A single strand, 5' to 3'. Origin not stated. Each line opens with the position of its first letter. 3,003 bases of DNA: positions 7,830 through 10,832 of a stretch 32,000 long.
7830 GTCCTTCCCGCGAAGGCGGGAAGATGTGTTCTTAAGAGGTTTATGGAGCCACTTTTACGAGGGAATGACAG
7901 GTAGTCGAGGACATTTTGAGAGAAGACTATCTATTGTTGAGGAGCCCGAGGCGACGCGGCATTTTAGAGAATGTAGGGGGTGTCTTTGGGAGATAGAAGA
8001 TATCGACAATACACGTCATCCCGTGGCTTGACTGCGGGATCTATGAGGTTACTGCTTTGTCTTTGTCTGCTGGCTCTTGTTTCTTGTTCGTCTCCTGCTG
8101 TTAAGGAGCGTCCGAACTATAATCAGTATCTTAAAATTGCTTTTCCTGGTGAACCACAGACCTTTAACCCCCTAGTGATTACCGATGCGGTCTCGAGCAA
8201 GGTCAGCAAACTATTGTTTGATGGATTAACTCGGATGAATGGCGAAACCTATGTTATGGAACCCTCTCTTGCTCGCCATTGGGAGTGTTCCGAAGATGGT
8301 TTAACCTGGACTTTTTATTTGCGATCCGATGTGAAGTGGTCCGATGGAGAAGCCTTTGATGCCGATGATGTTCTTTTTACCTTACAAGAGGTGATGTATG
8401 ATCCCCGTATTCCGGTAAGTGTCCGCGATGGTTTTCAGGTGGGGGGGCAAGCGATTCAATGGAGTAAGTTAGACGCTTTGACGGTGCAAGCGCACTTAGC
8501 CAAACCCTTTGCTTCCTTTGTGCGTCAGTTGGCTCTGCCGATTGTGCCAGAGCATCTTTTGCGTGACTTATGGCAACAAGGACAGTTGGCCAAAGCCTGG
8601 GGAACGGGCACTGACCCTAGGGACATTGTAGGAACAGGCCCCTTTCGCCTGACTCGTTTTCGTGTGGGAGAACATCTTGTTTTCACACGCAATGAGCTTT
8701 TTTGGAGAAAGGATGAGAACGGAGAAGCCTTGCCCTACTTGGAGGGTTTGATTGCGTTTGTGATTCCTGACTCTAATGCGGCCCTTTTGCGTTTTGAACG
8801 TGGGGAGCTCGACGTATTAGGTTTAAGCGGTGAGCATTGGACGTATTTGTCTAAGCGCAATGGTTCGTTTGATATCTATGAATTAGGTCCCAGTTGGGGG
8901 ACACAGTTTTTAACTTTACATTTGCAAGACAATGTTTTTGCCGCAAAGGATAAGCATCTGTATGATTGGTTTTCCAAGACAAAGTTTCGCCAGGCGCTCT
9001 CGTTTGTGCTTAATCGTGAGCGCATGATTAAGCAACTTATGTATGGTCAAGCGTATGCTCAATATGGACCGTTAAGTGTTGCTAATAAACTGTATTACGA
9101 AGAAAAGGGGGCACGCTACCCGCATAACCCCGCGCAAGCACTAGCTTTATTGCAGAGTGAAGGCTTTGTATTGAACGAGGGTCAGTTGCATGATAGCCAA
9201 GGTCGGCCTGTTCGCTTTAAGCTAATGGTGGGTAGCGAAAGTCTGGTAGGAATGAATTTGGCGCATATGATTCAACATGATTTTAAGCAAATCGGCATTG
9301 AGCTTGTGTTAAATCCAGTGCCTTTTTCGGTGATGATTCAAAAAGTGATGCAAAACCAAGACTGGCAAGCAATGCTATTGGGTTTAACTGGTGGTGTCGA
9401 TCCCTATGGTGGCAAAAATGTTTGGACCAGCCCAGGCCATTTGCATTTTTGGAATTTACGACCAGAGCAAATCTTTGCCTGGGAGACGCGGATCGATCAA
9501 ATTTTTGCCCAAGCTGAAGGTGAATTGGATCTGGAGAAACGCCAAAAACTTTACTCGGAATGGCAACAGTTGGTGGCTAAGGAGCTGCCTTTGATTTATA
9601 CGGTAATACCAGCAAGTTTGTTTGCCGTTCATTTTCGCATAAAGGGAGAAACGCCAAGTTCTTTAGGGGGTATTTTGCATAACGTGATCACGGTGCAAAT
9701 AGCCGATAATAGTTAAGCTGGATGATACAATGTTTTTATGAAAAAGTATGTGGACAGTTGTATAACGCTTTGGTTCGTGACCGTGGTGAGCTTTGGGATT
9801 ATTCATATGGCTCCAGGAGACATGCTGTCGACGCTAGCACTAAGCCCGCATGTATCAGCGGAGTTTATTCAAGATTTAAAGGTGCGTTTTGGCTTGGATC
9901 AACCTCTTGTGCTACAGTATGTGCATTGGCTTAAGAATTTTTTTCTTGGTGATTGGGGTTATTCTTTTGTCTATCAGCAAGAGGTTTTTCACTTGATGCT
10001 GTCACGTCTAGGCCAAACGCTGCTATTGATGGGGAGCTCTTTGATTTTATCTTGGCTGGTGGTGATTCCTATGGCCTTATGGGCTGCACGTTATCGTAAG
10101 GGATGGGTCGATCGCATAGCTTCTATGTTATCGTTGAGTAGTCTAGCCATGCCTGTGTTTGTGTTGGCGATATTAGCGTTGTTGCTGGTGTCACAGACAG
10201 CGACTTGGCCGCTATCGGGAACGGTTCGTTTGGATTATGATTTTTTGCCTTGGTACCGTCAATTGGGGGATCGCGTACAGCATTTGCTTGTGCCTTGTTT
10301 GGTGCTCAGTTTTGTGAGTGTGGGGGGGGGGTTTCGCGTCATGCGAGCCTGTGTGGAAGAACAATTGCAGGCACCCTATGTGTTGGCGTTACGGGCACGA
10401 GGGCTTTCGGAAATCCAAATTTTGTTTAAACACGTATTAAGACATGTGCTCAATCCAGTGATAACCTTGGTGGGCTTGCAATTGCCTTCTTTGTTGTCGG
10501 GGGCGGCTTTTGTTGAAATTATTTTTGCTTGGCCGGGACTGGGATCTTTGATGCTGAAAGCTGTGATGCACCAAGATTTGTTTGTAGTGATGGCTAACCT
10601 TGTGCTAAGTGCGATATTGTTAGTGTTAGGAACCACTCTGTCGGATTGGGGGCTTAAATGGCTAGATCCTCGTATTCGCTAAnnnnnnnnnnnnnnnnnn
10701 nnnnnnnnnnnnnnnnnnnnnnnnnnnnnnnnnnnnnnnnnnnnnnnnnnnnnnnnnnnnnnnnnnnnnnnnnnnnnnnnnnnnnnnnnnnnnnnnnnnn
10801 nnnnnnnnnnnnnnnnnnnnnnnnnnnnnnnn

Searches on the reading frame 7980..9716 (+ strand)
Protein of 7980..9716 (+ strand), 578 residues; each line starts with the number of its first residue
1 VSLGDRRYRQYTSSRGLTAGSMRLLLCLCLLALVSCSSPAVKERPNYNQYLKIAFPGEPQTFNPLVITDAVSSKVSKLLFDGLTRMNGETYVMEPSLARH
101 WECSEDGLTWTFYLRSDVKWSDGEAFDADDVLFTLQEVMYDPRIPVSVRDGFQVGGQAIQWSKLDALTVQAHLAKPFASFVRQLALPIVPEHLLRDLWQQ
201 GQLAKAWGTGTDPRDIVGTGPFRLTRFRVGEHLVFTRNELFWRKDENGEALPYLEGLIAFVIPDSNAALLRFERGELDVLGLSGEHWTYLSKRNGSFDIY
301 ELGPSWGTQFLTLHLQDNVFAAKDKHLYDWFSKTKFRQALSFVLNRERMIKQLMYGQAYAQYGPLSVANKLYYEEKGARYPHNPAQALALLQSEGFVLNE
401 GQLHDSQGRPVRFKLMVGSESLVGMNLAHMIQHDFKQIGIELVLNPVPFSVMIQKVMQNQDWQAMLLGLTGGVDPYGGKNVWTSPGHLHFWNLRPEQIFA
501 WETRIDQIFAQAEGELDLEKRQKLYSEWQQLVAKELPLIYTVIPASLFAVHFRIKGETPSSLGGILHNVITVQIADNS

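Call 8: search_protein_families(library=pfam, proteins=[window:7980-9716:+])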
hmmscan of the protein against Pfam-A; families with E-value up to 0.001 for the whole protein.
window:7980-9716:+ (578 aa): 1 family
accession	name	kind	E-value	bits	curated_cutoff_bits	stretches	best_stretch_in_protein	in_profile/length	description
PF00496.27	SBP_bac_5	-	2.7e-68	231.2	32.4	1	93-474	2-352/368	Bacterial extracellular solute-binding proteins, family 5 Middle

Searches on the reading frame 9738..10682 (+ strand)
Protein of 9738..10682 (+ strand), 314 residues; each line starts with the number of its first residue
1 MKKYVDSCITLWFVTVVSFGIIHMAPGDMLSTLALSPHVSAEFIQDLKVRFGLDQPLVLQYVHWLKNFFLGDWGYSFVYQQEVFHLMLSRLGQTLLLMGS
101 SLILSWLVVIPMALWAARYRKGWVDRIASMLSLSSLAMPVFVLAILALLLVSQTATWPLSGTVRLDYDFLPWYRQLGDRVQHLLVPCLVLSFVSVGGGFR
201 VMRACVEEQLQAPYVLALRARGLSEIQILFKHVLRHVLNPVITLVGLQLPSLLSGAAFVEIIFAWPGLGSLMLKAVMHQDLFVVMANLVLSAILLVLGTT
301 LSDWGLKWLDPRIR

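Call 8: search_protein_families(library=pfam, proteins=[window:9738-10682:+])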
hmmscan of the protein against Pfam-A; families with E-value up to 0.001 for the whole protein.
window:9738-10682:+ (314 aa): 2 families
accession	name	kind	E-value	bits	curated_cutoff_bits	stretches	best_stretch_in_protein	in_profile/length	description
PF00528.27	BPD_transp_1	-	4.4e-35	121.5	26.4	1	110-314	2-183/184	Binding-protein-dependent transport system inner membrane component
PF19300.4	BPD_transp_1_N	-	1.3e-09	38.6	23.8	1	2-96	7-112/114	Binding-prot-dependent transport system membrane comp, N-term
